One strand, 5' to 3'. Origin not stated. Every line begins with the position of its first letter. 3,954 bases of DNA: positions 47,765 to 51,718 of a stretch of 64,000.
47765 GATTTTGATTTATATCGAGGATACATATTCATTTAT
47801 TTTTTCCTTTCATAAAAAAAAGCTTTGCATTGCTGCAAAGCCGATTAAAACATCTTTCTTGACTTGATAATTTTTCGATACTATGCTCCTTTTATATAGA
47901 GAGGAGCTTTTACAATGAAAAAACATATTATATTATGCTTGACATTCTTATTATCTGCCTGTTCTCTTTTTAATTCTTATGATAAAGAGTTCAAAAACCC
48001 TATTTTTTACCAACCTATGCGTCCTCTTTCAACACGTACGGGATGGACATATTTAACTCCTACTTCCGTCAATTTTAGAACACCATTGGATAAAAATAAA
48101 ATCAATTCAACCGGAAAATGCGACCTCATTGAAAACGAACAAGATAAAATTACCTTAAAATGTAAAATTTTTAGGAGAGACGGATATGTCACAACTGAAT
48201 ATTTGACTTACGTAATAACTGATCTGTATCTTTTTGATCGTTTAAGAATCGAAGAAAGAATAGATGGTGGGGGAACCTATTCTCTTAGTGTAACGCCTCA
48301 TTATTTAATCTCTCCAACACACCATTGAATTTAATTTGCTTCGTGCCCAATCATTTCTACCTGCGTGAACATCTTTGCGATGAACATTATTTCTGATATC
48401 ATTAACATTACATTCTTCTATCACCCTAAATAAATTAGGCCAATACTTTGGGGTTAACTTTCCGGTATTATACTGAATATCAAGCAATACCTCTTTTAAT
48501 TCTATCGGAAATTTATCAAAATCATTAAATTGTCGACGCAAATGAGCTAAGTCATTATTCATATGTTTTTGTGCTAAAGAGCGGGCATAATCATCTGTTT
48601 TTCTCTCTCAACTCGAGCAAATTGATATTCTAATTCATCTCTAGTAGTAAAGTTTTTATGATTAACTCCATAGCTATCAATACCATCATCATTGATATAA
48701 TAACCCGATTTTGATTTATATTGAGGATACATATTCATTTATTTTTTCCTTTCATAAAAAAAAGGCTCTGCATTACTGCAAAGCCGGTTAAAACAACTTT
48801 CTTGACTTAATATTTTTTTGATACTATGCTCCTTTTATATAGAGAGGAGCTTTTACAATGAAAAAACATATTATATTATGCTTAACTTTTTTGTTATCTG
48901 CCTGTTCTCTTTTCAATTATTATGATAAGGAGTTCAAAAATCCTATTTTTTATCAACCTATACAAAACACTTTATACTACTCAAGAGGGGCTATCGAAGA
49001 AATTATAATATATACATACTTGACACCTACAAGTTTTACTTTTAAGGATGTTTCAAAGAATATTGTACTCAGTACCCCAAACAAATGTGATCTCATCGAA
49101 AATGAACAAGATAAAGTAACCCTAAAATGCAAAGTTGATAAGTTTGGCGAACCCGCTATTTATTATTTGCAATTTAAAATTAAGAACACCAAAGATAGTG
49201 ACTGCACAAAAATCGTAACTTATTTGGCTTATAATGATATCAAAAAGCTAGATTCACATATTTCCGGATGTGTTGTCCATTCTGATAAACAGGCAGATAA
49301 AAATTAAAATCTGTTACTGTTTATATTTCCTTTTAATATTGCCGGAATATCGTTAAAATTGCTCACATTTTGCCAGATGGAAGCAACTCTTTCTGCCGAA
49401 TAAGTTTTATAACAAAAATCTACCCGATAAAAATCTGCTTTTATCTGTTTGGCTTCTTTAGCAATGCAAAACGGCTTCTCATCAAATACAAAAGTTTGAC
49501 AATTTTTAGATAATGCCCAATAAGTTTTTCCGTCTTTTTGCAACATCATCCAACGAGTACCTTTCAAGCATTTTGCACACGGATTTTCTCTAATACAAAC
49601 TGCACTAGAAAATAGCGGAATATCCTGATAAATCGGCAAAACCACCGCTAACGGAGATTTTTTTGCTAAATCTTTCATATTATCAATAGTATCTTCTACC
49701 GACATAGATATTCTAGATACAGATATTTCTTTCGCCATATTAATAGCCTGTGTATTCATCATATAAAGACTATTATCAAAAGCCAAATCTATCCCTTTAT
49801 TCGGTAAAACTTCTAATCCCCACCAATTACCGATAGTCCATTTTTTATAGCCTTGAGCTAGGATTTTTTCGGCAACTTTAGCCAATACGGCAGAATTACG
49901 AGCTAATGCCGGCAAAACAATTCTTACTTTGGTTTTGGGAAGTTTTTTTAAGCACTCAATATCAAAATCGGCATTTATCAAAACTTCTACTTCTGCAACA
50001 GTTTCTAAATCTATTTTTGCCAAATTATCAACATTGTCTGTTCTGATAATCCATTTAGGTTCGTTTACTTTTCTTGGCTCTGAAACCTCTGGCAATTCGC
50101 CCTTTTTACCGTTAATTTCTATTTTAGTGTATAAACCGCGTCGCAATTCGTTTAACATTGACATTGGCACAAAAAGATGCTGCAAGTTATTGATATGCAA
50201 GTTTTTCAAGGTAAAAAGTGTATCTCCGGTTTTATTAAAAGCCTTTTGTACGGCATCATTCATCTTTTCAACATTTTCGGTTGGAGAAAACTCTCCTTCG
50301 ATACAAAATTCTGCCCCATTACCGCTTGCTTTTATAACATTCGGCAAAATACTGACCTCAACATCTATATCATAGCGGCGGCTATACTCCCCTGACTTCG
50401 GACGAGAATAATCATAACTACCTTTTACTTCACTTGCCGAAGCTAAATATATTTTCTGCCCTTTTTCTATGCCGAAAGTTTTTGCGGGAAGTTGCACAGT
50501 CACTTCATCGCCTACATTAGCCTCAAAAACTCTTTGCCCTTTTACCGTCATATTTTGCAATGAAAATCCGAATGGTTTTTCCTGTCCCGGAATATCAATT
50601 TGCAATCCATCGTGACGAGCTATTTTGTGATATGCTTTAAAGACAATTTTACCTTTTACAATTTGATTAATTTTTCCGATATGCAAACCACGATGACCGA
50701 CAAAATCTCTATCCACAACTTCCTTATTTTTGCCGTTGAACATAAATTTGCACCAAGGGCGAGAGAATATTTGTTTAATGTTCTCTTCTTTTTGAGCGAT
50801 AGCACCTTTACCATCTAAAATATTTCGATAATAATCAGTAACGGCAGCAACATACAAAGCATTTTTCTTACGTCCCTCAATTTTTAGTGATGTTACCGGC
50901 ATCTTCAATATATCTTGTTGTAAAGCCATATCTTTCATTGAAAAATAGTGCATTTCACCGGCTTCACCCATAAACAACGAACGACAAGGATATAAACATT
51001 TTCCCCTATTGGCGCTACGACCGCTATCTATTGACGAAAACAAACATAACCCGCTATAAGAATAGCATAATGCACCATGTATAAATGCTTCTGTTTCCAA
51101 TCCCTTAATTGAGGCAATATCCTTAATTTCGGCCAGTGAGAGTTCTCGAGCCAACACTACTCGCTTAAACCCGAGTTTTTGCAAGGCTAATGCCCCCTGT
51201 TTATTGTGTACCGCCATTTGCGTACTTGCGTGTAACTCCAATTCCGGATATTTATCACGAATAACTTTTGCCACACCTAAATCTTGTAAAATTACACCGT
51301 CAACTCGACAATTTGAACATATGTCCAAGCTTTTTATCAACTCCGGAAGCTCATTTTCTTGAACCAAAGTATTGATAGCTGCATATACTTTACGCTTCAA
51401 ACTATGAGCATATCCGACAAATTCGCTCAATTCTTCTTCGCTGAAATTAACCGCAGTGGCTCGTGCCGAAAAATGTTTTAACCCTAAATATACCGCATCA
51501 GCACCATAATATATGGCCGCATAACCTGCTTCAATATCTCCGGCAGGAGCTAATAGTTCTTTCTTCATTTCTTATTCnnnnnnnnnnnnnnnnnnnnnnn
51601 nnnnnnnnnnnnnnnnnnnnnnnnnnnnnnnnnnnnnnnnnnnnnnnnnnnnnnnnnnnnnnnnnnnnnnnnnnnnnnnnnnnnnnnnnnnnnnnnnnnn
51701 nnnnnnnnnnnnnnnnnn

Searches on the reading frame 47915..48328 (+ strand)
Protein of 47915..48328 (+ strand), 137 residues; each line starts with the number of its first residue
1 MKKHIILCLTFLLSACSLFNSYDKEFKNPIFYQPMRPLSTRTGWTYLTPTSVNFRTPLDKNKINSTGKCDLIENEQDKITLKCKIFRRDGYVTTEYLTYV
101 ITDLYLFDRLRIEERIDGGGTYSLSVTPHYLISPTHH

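Call 5: search_protein_families(library=pfam, proteins=[window:47915-48328:+], max_evalue=0.1)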
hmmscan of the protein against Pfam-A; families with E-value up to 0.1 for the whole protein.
window:47915-48328:+ (137 aa): 0 families

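Call 10: search_protein_families(library=ncbifam, proteins=[window:47915-48328:+], max_evalue=0.01)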
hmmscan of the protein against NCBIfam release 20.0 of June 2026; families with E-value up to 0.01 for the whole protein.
window:47915-48328:+ (137 aa): 0 families

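Call 23: search_protein_families(library=phrogs, proteins=[window:47915-48328:+], max_evalue=0.01)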
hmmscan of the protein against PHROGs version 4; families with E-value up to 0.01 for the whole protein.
window:47915-48328:+ (137 aa): 0 families

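Call 78: find_homologous_proteins(query=window:47915-48328:+, max_evalue=0.001)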
Query window:47915-48328:+ (137 aa): 41 proteins with E <= 0.001 among 46 candidates.
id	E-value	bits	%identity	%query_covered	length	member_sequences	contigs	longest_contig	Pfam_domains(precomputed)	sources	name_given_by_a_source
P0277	3.6e-88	310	99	100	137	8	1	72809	-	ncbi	-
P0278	4.1e-84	297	96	100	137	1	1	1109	-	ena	-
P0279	5.7e-35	138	61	76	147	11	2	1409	-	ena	-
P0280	3.8e-33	132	62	73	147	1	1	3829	-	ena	-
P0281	8.9e-32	128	58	82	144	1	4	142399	-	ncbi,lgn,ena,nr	ncbi:MAG: hypothetical protein IJ660_01160 [Alphaproteobacteria bacterium]|nr:hypothetical protein [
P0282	9.6e-32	128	52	95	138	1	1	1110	-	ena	-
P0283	1.3e-31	127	59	83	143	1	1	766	-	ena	-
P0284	1.4e-31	127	59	82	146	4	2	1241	-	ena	-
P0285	1.4e-31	127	59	82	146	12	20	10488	-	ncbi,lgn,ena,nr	ncbi:MAG: hypothetical protein SPL76_06075 [Cyanobacteriota bacterium]|nr:hypothetical protein [Cyan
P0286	1.7e-31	127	57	82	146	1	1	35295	-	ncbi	-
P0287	3.0e-31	126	56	82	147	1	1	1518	-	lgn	-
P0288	3.0e-31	126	59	82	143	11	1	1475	-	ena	-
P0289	3.1e-31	126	60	82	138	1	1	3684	-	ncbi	-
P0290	3.1e-31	126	57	83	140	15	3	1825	-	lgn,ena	-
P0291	3.1e-31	126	59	75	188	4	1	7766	-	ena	-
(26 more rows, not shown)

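Call 84: predict_structure(alignment_id=A6)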
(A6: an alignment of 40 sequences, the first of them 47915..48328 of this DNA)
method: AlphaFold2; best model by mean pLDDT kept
length: 137 residues; sequences in the alignment: 40
mean_pLDDT: 82.2   pTM: 0.70
mean pLDDT of the five models: 82.2, 80.6, 80.2, 79.2, 78.3
residues with pLDDT >= 90: 76; 70-90: 26; 50-70: 31; < 50: 4
segments of 3 or more residues with pLDDT < 50: 121-123
pLDDT, mean of each block of 10 residues (from residue 1): 58 56 69 92 94 94 96 93 94 94 83 82 68 76
secondary structure, 60 per line:
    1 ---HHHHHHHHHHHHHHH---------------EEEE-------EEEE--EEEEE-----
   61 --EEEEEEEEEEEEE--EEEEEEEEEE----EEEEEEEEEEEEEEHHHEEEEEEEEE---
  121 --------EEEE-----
elements in order: H4-18 E34-37 E45-48 E51-55 E63-75 E78-87 E92-105 E109-117 E129-132

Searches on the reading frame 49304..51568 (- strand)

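Call 10: search_protein_families(library=ncbifam, proteins=[window:49304-51568:-], max_evalue=0.01)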
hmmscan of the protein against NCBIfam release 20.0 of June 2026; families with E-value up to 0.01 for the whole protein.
window:49304-51568:- (754 aa): 4 families
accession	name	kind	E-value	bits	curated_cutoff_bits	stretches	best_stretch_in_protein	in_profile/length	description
NF011996.0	PRK15452.1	equivalog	6.9e-55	186.6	534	2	2-199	4-202/449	prephenate-dependent tRNA uridine(34) hydroxylase TrhP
NF047963.1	quinone_UbiU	equivalog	1.1e-46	159.5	440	2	4-191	2-193/331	ubiquinone anaerobic biosynthesis protein UbiU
NF047965.1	quinone_UbiV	equivalog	2.6e-09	37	275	1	24-197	29-192/292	ubiquinone anaerobic biosynthesis protein UbiV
NF011991.0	PRK15447.1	equivalog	5.4e-09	35.9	283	1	23-197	29-198/302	U32 family peptidase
